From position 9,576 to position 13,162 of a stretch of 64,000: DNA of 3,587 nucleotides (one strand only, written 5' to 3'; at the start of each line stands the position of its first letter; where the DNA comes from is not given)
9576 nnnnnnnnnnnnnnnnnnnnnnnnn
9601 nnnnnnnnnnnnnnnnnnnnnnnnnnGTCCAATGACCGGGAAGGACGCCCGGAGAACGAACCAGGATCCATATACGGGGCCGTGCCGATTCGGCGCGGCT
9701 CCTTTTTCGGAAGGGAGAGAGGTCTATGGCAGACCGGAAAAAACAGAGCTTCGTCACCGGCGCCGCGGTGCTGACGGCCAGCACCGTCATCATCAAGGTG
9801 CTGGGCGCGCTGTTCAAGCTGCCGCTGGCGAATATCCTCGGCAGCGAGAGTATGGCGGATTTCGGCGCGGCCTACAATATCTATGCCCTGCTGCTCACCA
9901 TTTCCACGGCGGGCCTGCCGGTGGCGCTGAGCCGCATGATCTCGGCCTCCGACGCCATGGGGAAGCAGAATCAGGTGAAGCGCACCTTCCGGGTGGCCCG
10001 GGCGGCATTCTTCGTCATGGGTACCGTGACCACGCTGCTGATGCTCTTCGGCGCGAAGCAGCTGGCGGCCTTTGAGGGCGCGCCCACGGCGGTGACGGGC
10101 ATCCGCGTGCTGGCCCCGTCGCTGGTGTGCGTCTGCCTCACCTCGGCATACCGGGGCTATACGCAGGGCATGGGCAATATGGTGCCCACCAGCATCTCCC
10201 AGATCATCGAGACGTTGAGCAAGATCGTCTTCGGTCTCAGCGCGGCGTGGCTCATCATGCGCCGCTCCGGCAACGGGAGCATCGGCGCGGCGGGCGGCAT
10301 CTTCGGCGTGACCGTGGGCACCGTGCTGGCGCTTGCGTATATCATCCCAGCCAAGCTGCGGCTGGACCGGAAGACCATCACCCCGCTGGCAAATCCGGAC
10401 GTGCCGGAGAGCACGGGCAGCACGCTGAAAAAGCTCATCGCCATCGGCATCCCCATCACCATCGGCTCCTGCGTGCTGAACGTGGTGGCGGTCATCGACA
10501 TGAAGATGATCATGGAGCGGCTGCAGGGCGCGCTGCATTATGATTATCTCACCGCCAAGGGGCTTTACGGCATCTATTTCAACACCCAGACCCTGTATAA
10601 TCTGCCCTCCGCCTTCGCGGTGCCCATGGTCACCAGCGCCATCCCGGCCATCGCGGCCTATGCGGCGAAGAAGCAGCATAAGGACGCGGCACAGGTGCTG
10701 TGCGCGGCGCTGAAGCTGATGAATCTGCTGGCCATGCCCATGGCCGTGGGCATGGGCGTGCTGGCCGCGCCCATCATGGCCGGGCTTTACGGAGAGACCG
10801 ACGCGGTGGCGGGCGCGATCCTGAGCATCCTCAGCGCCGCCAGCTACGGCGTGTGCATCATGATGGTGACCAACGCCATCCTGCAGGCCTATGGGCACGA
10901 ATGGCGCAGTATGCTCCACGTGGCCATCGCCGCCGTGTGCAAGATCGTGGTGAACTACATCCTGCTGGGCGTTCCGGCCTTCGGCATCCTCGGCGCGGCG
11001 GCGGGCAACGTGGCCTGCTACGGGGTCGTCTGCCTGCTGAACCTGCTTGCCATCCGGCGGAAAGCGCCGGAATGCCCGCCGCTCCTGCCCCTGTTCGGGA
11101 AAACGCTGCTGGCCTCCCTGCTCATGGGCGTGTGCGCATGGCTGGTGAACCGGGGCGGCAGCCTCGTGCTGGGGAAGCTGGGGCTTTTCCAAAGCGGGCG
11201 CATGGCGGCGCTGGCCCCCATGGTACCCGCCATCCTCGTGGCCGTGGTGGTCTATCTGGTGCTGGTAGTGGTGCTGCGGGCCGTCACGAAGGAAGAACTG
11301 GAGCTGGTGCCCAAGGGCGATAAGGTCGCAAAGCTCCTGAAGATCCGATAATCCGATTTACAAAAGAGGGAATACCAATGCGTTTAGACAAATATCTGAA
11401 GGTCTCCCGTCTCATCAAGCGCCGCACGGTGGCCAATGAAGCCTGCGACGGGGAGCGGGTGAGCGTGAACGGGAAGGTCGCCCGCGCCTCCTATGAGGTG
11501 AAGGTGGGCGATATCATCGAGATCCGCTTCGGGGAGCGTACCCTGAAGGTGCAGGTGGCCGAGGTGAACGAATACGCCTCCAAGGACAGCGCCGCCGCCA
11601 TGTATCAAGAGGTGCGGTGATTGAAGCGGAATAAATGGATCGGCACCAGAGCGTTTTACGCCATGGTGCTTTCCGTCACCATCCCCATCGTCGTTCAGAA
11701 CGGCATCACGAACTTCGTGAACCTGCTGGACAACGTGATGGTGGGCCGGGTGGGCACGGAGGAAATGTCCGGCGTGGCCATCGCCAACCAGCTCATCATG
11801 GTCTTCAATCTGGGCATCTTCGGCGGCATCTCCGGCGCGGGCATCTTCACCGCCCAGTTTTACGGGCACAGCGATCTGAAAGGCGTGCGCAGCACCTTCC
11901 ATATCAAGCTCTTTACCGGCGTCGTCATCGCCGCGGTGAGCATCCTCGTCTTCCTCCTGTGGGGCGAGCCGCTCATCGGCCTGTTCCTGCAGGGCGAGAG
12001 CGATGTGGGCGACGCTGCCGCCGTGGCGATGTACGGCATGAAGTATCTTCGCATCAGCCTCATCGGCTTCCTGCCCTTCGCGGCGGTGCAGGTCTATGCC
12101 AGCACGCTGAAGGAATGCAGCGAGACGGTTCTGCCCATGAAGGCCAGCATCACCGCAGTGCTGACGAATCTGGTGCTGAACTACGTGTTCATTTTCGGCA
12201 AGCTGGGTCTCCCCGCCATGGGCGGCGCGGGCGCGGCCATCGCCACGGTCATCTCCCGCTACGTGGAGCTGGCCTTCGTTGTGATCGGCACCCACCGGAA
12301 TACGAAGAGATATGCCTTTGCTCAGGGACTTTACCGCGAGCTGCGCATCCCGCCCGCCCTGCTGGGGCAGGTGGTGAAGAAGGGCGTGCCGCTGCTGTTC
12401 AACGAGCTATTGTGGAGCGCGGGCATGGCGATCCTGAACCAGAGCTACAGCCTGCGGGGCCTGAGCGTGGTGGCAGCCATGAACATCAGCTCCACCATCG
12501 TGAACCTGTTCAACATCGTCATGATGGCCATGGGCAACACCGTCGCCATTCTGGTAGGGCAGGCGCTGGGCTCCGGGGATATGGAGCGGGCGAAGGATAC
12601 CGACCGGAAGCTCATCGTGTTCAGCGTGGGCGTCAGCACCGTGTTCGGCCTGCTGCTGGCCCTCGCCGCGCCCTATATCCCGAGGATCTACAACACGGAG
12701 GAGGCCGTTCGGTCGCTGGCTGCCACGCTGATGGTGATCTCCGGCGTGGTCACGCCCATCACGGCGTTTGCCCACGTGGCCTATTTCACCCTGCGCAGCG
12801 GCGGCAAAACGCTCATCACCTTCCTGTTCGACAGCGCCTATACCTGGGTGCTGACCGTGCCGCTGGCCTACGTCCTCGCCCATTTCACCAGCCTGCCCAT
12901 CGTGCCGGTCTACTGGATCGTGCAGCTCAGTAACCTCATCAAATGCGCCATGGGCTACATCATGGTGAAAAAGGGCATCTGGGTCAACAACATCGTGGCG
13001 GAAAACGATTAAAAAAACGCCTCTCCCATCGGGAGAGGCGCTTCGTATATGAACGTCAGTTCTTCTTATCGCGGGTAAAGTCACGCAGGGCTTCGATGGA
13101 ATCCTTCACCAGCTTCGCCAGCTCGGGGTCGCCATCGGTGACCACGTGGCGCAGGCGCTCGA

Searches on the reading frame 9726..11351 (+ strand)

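Call 59: search_protein_families(library=pfam, proteins=[window:9726-11351:+], max_evalue=0.00001)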
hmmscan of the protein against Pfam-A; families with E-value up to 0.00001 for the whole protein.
window:9726-11351:+ (541 aa): 3 families
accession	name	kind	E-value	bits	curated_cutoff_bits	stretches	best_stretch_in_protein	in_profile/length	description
PF01943.22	Polysacc_synt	-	4.2e-27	95.7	28.2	1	10-311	2-272/274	Polysaccharide biosynthesis protein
PF03023.19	MurJ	-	1.6e-18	67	27.4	1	34-475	1-433/451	Lipid II flippase MurJ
PF01554.23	MatE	-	1.9e-08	34.6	24.9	0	289-412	36-161/161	MatE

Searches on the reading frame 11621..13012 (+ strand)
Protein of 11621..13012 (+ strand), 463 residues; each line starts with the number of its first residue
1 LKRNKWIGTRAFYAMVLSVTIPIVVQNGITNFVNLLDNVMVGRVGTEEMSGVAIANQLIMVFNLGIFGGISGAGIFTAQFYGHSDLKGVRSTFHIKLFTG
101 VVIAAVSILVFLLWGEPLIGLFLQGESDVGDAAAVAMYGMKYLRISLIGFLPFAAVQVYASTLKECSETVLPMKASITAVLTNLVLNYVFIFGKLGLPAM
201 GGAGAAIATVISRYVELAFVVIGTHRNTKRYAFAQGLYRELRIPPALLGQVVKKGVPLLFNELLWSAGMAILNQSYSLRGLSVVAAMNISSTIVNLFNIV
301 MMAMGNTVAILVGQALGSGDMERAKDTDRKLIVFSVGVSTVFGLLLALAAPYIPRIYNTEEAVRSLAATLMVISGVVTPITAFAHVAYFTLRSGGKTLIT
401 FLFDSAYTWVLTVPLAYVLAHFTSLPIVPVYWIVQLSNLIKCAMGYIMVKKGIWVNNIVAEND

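Call 59: search_protein_families(library=pfam, proteins=[window:11621-13012:+], max_evalue=0.00001)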
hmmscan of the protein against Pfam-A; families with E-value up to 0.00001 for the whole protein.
window:11621-13012:+ (463 aa): 1 family
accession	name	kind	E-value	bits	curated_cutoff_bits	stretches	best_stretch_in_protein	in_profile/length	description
PF01554.23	MatE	-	2.8e-44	151.1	24.9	2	22-189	1-161/161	MatE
